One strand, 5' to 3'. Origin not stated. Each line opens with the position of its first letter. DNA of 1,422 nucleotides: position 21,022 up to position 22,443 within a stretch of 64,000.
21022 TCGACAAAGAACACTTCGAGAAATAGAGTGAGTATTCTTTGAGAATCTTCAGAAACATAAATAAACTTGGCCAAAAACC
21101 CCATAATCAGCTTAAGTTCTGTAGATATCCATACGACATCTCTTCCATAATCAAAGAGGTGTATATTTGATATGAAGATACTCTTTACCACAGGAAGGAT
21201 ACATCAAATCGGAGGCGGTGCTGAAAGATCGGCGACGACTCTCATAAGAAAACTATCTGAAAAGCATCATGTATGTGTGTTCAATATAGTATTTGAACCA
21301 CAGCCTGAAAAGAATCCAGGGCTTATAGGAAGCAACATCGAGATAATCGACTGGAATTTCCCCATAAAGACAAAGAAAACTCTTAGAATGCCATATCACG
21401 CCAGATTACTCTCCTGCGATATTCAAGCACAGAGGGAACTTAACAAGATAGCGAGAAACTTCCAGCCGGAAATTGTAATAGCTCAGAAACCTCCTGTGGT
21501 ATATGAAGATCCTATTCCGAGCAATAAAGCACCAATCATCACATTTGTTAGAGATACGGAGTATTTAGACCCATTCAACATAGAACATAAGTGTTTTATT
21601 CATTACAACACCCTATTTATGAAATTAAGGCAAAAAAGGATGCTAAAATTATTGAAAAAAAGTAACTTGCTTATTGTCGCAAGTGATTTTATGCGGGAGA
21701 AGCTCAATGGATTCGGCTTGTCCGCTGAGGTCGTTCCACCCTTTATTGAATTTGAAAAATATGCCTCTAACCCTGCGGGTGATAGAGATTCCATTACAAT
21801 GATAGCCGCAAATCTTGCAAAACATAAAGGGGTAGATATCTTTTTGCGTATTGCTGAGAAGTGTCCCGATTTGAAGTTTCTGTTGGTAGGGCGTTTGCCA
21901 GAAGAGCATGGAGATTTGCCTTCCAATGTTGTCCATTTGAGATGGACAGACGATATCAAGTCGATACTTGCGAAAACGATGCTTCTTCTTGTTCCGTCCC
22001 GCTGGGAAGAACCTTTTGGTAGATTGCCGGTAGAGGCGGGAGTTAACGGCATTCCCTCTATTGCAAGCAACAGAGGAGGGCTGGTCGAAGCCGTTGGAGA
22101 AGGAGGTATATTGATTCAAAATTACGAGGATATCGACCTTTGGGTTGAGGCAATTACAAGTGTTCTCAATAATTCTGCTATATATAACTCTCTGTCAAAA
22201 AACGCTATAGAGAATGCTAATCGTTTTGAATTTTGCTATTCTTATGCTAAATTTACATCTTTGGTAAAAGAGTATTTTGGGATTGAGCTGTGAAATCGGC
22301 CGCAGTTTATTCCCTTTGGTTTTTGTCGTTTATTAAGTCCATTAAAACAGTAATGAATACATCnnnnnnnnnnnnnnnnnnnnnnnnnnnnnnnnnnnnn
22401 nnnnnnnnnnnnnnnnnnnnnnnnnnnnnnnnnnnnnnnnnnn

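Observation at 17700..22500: Low-GC island swapped into the glycan locus, with the right recombination junction inside a GT4 gene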

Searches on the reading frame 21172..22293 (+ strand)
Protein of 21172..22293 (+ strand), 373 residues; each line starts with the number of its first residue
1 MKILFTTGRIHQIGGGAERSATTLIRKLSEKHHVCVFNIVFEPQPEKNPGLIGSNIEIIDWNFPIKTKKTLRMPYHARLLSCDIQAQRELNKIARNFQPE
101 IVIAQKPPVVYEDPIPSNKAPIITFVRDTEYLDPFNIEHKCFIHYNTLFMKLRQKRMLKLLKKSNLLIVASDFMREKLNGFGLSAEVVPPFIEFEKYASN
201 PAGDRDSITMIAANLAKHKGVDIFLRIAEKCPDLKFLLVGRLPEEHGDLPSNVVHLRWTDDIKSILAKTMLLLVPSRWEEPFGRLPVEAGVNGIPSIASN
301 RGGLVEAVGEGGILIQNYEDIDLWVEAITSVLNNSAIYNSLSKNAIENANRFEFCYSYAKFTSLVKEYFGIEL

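Call 5: search_protein_families(library=pfam, proteins=[window:21172-22293:+])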
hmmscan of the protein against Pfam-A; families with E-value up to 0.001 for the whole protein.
window:21172-22293:+ (373 aa): 3 families
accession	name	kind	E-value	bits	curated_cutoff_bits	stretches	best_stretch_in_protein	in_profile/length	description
PF00534.26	Glycos_transf_1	-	1.5e-19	70.6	26.4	1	200-346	9-170/172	Glycosyl transferases group 1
PF13692.12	Glyco_trans_1_4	-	7.1e-15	56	27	1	211-334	6-142/142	Glycosyl transferases group 1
PF13439.12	Glyco_transf_4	-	7.2e-10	39.6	28.5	1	15-195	2-169/170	Glycosyltransferase Family 4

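Call 6: search_protein_families(library=ncbifam, proteins=[window:21172-22293:+])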
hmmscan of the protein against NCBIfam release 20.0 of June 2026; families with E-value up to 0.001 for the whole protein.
window:21172-22293:+ (373 aa): 8 families
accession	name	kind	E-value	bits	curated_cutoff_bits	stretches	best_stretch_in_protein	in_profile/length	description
TIGR03999.1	thiol_BshA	equivalog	2.1e-11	43.3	273.7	1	217-354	210-359/375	N-acetyl-alpha-D-glucosaminyl L-malate synthase BshA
TIGR03449.1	mycothiol_MshA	equivalog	1.4e-09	37.3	462.5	1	269-359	304-394/406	D-inositol-3-phosphate glycosyltransferase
NF053787.1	GlcN_PG_synth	equivalog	3e-06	26.3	480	1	205-336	196-328/361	N-acetylglucosaminyl phosphatidylglycerol synthase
NF012028.0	PRK15484.1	subfamily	1.2e-05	24.6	618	1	269-354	277-359/380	lipopolysaccharide N-acetylglucosaminyltransferase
TIGR02472.1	sucr_P_syn_N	equivalog_domain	0.00016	20.6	576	1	268-352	339-424/439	sucrose-phosphate synthase, putative, glycosyltransferase domain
TIGR02149.1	glgA_Coryne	subfamily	0.00041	19.6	302.4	1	260-346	275-367/391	glycogen synthase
NF047880.1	glyco_SdgA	exception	0.0005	18.7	800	1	248-363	369-485/488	serine-aspartate repeat adhesin O-glycosyltransferase SdgA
TIGR02468.1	sucrsPsyn_pln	equivalog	0.00094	17.1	1143.95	0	261-355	563-658/1051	sucrose-phosphate synthase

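Call 63: find_related_loci(query=window:21172-22293:+, collection=metagenome_contigs, flank=6000)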
Query window:21172-22293:+ (373 aa) in metagenome_contigs; peptide patterns used: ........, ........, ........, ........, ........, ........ (x = any residue, [..] = any of these).
58 stretches matched a pattern, but none encodes a relative of the query by tblastn (E <= 1e-3).
